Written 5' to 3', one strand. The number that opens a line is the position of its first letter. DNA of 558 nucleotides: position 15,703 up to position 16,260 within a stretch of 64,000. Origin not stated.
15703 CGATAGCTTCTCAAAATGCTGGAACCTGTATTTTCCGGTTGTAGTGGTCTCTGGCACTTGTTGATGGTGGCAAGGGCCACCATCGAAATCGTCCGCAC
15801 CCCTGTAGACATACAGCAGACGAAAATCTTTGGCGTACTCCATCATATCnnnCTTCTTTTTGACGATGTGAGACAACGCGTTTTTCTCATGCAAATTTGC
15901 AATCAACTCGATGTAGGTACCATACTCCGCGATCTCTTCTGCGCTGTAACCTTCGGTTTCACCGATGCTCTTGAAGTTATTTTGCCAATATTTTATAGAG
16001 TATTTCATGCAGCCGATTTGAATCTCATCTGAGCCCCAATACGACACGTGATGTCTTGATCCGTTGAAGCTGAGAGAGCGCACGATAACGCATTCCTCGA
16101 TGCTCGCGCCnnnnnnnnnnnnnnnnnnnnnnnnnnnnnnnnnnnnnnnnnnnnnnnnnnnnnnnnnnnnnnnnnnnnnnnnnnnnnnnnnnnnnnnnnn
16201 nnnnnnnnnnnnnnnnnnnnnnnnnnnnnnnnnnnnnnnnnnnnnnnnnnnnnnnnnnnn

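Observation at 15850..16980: About 44 uninterrupted hexapeptide repeats forming a predicted long left-handed beta-helix, encoded by GC-rich 18-bp-periodic DNA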

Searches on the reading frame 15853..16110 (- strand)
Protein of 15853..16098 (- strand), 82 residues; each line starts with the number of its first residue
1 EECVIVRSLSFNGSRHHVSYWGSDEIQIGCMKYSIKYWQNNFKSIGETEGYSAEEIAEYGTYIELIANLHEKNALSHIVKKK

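Call 22: find_homologous_proteins(query=window:15853-16098:-, max_evalue=0.001)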
Query seq(82 aa): no candidate shares three 5-residue words with the query. No homologue found.

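Call 34: find_homologous_proteins(query=A2, max_evalue=0.001)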
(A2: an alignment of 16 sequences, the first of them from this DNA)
Query A2 (16 sequences) (80 aa, profile of the alignment): 129 proteins with E <= 0.001 among 3198 candidates; the best 120 are listed.
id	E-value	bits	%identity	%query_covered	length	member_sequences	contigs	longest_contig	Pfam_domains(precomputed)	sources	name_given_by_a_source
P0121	2.2e-24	103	-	-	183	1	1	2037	PF00132.31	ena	-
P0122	5.5e-24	102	-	-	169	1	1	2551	-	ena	-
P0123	1.2e-23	101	-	-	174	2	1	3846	PF00132.31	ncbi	-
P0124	1.7e-23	100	-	-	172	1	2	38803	PF00132.31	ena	-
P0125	1.9e-23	100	-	-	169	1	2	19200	-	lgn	-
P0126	4.7e-23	99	-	-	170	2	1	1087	PF00132.31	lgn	-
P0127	6.6e-23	98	-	-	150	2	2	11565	-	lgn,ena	-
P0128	9.0e-23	98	-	-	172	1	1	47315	PF00132.31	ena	-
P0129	1.3e-22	97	24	31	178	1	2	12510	PF00132.31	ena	-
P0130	1.6e-22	97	-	-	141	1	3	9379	-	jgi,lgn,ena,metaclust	metaclust:\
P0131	3.7e-22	96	-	-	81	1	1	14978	-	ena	-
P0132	1.2e-21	94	-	-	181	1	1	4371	PF00132.31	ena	-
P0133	1.3e-21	94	-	-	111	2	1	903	PF00132.31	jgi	-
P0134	3.2e-21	93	-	-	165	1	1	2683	-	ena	-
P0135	8.0e-21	92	-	-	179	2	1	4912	-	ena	-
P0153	7.5e-19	85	-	-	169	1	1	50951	-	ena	-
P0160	2.6e-16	77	-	-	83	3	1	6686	-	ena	-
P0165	1.9e-14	71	-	-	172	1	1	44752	PF00805.29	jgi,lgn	jgi:hypothetical protein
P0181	1.9e-7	49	-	-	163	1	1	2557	PF00805.29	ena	-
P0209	7.6e-6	44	37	19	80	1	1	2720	-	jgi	jgi:hypothetical protein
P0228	2.6e-5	42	-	-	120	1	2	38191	-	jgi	jgi:hypothetical protein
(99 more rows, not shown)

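Call 51: predict_structure(alignment_id=A4)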
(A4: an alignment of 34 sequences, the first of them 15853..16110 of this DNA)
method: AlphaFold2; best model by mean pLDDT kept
length: 86 residues; sequences in the alignment: 34
mean_pLDDT: 77.0   pTM: 0.64
mean pLDDT of the five models: 77.0, 76.3, 75.7, 75.1, 73.0
residues with pLDDT >= 90: 38; 70-90: 16; 50-70: 19; < 50: 13
segments of 3 or more residues with pLDDT < 50: 1-8, 14-17
pLDDT, mean of each block of 10 residues (from residue 1): 44 53 73 91 96 95 92 82 62
secondary structure, 60 per line:
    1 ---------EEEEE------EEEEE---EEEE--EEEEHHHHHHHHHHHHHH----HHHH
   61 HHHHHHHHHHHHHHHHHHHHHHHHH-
elements in order: E10-14 E21-25 E29-32 E35-38 H39-52 H57-85

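Call 53: search_protein_representatives(alignment_id=A4)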
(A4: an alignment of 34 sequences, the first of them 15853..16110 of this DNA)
Query: 34 sequences, 90 profile positions. Proteins with E-value up to 0.001 (for the whole library): 2409; up to 1e-10: 395; up to 1e-30: 0. The best 150 are listed.
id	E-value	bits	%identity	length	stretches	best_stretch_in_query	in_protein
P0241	1.3e-30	121.5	-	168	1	1-84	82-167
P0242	1.7e-29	118.0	-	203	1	1-86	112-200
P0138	9.0e-29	115.7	-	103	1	1-88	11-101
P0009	1.1e-27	112.2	-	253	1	1-86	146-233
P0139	1.8e-27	111.5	-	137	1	3-86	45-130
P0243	2.8e-27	110.9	-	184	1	1-87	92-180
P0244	6.4e-27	109.7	-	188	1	1-87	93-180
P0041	1.0e-26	109.1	-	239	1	1-85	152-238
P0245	1.2e-26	108.9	-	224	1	2-88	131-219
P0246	3.7e-26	107.3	-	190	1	1-87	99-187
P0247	1.2e-25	105.7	-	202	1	1-84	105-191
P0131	2.2e-25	104.8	-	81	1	15-89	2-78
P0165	2.2e-25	104.8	-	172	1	3-89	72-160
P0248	6.3e-25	103.3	-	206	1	1-89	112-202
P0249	8.8e-25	102.9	-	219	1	1-86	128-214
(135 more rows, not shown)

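Call 58: fold_search(model_id=the predicted structure, library=viral)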
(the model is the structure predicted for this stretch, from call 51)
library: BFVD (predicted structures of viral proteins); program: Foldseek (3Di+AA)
matches with E <= 10: 149; with E <= 0.001: 2
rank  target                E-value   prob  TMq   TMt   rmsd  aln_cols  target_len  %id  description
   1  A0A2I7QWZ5            1.5e-05  1.00  0.69  0.34   2.0        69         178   42  (no name in the UniProt tables at hand)
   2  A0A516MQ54            4.9e-05  1.00  0.61  0.49   1.7        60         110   37  (no name in the UniProt tables at hand)
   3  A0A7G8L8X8            8.6e-03  1.00  0.60  0.25   2.5        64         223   26  (no name in the UniProt tables at hand)
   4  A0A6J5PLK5            6.4e-02  1.00  0.62  0.23   2.4        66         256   11  Uncharacterized protein [uncultured Caudovirales phage]
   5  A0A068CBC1            7.2e-02  0.96  0.53  0.36   3.4        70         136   18  Pentapeptide repeat-containing protein [Listeria phage LMTA-57]
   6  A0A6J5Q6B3            1.3e-01  0.89  0.47  0.29   4.0        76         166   21  Pentapeptide repeat [uncultured Caudovirales phage]
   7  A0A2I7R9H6            1.8e-01  0.69  0.44  0.33   5.0        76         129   17  (no name in the UniProt tables at hand)
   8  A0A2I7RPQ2            1.9e-01  0.80  0.49  0.28   5.1        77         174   14  (no name in the UniProt tables at hand)
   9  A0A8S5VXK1            2.5e-01  0.85  0.54  0.56   3.4        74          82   18  Uncharacterized protein (Fragment) [Ackermannviridae sp.]
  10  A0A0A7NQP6            2.6e-01  0.92  0.60  0.19   3.6        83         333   11  Uncharacterized protein [Lactobacillus phage LfeInf]
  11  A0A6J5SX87            3.0e-01  0.87  0.57  0.46   3.9        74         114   20  Uncharacterized protein [uncultured Caudovirales phage]
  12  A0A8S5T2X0            3.2e-01  0.82  0.49  0.42   3.3        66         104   15  Beta solenoid repeat protein (Fragment) [Siphoviridae sp. ctM6i4]
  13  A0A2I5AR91            3.9e-01  0.33  0.34  0.40   7.5        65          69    9  Uncharacterized protein [Gluconobacter phage GC1]
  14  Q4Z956                6.9e-01  0.57  0.46  0.19   3.5        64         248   14  ORF044 [Staphylococcus phage Twort (strain DSM 17442 / HER 48)]
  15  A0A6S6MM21            7.9e-01  0.16  0.32  0.24   7.7        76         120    6  (no name in the UniProt tables at hand)
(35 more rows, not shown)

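Call 66: search_dna_similar(collection=phages, query=P0131, mode=protein, max_evalue=0.001, max_rows=30, rows=spread)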
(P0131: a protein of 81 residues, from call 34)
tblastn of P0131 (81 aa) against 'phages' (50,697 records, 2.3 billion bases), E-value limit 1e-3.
Records with a match: 1; places in all: 1; records where one place covers at least 80% of the query: 0.
Best place of each record, by identity: <60% 1.
By first word of the organism name: Pseudomonas 1.
By host as written in the record: Pseudomonas alcaligenes BBS_2079 1.
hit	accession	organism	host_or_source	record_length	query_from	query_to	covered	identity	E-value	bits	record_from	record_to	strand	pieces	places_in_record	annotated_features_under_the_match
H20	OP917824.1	Pseudomonas phage Amjad_SA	Pseudomonas alcaligenes BBS_2079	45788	3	64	77%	37.1%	2e-5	46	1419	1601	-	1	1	hypothetical protein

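Call 71: find_encoding_contigs(protein=P0165, flank=6000, max_places=1)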
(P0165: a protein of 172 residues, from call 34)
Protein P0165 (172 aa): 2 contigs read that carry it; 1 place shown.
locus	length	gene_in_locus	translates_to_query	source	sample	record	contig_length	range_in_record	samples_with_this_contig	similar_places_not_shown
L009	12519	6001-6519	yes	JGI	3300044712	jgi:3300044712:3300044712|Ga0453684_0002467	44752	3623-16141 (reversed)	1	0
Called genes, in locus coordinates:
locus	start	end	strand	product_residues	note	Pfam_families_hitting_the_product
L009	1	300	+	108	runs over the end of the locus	-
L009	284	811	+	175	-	PF06114:Peptidase_M78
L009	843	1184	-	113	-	-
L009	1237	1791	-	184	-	PF09485:CRISPR_Cse2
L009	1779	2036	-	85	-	-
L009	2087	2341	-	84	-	-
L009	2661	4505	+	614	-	-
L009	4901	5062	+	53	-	-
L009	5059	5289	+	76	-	-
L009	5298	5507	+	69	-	-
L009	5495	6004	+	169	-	-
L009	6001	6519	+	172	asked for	PF00805:Pentapeptide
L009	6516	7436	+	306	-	PF07505:DUF5131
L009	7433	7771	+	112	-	-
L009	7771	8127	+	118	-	-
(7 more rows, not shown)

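Call 72: find_encoding_contigs(protein=P0228, flank=6000, max_places=1)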
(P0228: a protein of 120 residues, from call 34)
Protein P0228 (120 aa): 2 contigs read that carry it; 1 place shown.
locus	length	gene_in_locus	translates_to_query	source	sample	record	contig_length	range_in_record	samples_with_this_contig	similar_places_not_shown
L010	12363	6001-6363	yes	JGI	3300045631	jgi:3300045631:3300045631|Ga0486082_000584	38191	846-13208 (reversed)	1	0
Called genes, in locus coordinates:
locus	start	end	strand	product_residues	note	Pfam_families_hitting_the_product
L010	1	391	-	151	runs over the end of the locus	-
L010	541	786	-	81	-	-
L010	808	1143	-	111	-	-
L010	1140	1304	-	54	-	-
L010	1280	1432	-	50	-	-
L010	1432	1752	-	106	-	-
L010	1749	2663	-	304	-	-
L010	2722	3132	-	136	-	-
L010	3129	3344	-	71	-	PF15943:YdaS_toxin (weak)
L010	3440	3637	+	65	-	-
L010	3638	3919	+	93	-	-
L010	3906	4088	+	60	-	-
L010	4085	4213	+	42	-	-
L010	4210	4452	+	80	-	-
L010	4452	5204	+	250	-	PF04404:ERF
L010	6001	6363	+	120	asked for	-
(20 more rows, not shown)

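Call 73: find_encoding_contigs(protein=P0153, flank=6000, max_places=1)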
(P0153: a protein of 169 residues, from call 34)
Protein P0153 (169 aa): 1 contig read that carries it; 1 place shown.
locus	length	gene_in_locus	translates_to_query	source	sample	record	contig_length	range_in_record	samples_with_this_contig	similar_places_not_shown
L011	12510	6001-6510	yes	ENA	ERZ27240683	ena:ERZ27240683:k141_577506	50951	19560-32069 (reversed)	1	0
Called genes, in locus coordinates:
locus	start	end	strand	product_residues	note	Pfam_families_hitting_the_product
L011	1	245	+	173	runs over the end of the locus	-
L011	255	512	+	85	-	-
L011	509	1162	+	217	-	-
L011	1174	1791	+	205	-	PF10073:GapR_DNA-bd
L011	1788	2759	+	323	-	PF05496:RuvB_N (faint), PF13191:AAA_16 (faint), PF13401:AAA_22 (faint), PF00004:AAA, PF05729:NACHT (faint), PF07728:AAA_5 (faint), PF13521:AAA_28 (weak)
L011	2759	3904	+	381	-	PF00712:DNA_pol3_beta, PF02767:DNA_pol3_beta_2, PF02768:DNA_pol3_beta_3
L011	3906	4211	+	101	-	-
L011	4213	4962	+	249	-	PF00929:RNase_T (weak)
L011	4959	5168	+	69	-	-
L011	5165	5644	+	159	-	PF00436:SSB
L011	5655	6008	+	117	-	-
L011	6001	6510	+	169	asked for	-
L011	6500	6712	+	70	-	-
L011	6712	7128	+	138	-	-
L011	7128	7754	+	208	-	-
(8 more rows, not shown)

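Call 74: find_encoding_contigs(protein=P0131, flank=3000, max_places=1)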
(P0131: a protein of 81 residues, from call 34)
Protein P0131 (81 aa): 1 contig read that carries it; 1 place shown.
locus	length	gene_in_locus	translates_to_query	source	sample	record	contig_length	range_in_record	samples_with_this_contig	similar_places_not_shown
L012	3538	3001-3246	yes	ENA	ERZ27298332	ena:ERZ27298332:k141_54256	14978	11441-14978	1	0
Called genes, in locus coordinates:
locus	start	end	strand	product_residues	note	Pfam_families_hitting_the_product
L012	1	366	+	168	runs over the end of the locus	PF19800:DUF6283 (weak)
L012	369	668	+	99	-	-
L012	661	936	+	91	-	-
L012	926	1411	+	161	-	-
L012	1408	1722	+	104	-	-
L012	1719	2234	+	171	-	-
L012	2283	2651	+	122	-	PF10686:YAcAr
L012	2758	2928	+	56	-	-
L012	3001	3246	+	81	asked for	-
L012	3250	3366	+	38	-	-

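Call 75: find_encoding_contigs(protein=P0160, flank=3000, max_places=1)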
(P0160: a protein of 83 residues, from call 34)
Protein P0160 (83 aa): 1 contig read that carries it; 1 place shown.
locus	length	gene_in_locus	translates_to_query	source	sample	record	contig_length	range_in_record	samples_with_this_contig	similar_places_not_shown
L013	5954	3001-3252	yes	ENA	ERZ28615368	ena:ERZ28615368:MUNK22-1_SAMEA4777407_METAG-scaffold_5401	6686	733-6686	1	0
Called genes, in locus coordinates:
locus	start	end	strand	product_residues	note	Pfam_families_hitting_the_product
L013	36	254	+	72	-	-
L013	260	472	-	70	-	-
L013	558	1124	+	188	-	PF01381:HTH_3, PF12844:HTH_19 (weak), PF13560:HTH_31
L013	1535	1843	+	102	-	-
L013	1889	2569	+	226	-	-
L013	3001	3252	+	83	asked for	-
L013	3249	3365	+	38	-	-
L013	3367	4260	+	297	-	-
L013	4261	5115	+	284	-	-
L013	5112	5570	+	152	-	-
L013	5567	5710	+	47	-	-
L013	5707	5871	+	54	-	-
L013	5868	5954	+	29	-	?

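Call 78: search_solved_structures(query=A4, max_evalue=10)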
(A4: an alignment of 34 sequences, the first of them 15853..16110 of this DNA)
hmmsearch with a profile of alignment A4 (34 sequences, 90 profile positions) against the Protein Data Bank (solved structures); distinct sequences matched with E-value up to 10: 7.
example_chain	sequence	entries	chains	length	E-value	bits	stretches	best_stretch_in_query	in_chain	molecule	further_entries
8bbf_C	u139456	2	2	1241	0.44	14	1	15-77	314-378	Intraflagellar transport protein 122 homolog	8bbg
8fgw_B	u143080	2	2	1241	0.44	14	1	15-77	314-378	Intraflagellar transport protein 122 homolog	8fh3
8bbe_C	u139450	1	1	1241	0.44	14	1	15-77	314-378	Intraflagellar transport protein 122 homolog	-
5ctv_A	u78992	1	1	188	0.57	13.7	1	31-81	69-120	Autolysin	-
4ivv_A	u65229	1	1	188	0.58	13.7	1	31-81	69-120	Autolysin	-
8i7o_P1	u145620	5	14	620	1.1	12.8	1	35-56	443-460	Cilia- and flagella-associated protein 52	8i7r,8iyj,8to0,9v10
3iji_A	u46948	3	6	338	1.3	12.5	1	18-47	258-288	Muconate cycloisomerase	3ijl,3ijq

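Call 79: search_protein_families(library=ncbifam, proteins=[P0131, P0209, P0181], max_evalue=0.1)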
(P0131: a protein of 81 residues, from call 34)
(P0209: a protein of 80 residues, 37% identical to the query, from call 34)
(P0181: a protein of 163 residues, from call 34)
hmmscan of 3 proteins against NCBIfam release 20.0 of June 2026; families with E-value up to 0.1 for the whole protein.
P0131 (81 aa): 0 families

P0209 (80 aa): 1 family
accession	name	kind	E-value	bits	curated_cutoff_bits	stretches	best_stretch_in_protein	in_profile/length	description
NF011020.0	PRK14449.1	equivalog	0.033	14.1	103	1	17-56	47-84/90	acylphosphatase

P0181 (163 aa): 14 families
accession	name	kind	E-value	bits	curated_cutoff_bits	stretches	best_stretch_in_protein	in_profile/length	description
NF052603.1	penta_Alr5209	equivalog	2.7e-14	53.2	125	1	31-81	20-70/113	Alr5209 family pentapeptide repeat protein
NF047416.1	penta_HetL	equivalog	7.9e-11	41.8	260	2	32-66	179-213/218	heterocyst differentiation pentapeptide repeat protein HetL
NF011744.0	PRK15197.1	equivalog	3.1e-05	23.3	274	1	34-81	194-241/291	SPI-2 type III secretion system effector PipB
NF011743.0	PRK15196.1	equivalog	7.3e-05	21.8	354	1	25-83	253-311/350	type III secretion system effector PipB2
NF000349.1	mfpA_AE000516.2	equivalog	0.00044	20.1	360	1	29-82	92-145/183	pentapeptide repeat protein MfpA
NF012152.0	penta_rpt_QnrC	exception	0.0016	18.4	500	1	16-77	43-105/221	QnrC family quinolone resistance pentapeptide repeat protein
NF033900.0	T4SS_IcmE_DotG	equivalog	0.003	15.7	750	1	33-92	553-610/1008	type IVB secretion system protein DotG/IcmE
NF000056.3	penta_rpt_QnrS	exception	0.0041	16.8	460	1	25-77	53-105/218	QnrS family quinolone resistance pentapeptide repeat protein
NF038182.1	penta_rpt_SmQnr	exception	0.0055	16.5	460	1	12-78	129-199/215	SmQnr family pentapeptide repeat protein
NF033375.2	penta_rpt_QnrE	exception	0.0076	16.3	480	1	29-83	149-203/214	QnrE family quinolone resistance pentapeptide repeat protein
NF000420.1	penta_rpt_QnrB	exception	0.0079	16.2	460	1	22-78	142-198/214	QnrB family quinolone resistance pentapeptide repeat protein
NF000071.4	penta_rpt_QnrA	exception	0.0099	15.7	450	1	24-76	52-104/218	QnrA family quinolone resistance pentapeptide repeat protein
NF033086.2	penta_rpt_Qnr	equivalog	0.016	15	240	1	26-76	48-98/211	Qnr family pentapeptide repeat protein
NF012151.0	penta_rpt_QnrAS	exception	0.055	13.5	490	1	18-75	45-103/218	QnrAS family quinolone resistance pentapeptide repeat protein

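Call 80: search_protein_families(library=padloc, proteins=[P0131, P0209, P0181], max_evalue=0.01)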
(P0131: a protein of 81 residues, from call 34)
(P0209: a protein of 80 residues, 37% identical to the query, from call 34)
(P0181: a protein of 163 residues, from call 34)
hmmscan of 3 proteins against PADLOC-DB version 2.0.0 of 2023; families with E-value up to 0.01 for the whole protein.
P0131 (81 aa): 0 families

P0209 (80 aa): 1 family
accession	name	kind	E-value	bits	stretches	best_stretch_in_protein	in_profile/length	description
PDLC00867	E2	-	0.0072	14.2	1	34-64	91-121/145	E2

P0181 (163 aa): 0 families

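Call 83: find_related_loci(query=A5, collection=viral_contigs, flank=5000)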
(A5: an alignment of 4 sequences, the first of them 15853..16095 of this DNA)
Query A5 (81 aa) in viral_contigs; peptide patterns used: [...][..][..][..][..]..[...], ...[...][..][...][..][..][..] (x = any residue, [..] = any of these).
597 stretches matched a pattern (row limit reached: there are more); 125 encode a relative of the query (tblastn E <= 1e-3); the best 80 are kept; 80 distinct loci.
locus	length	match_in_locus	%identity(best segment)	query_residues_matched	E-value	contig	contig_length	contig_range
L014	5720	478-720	88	1-81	4e-46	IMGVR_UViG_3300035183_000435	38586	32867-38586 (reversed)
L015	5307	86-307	57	1-74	2e-24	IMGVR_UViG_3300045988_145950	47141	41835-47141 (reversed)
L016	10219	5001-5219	55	2-74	5e-24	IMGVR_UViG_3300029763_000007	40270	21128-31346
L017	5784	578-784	55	2-70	6e-24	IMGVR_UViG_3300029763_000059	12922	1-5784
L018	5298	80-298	56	2-74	5e-24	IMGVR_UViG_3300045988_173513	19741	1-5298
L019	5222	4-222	55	2-74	6e-24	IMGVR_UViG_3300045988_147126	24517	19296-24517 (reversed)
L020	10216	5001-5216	57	3-74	5e-24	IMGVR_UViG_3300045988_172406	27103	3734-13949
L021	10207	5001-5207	55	2-70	5e-24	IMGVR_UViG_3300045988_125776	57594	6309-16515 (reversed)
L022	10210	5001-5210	57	1-70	8e-24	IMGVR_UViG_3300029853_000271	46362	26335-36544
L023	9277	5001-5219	55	2-74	9e-24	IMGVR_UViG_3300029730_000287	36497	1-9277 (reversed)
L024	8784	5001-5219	55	2-74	1e-23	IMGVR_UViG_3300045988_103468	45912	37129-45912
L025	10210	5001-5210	56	1-70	1e-23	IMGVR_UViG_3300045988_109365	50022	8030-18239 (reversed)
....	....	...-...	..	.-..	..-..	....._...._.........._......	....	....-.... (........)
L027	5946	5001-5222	55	1-74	9e-24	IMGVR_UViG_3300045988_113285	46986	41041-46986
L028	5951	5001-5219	55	2-74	1e-23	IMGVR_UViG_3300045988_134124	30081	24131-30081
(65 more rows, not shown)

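Call 102: find_related_loci(query=A5, collection=genome_contigs, flank=4000)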
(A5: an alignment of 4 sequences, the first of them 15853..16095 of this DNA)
Query A5 (81 aa) in genome_contigs; peptide patterns used: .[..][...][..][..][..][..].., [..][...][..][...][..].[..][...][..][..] (x = any residue, [..] = any of these).
199 stretches matched a pattern; 2 encode a relative of the query (tblastn E <= 1e-3); 2 distinct loci.
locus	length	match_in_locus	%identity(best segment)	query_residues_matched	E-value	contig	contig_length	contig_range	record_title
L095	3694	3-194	58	11-74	3e-23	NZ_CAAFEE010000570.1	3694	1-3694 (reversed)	MAG: uncultured Bacteroides sp. isolate HGM04668, whole genome shotgun sequence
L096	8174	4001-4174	34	8-65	1e-11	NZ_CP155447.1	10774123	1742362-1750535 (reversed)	Singulisphaera sp. Ch08 chromosome, complete genome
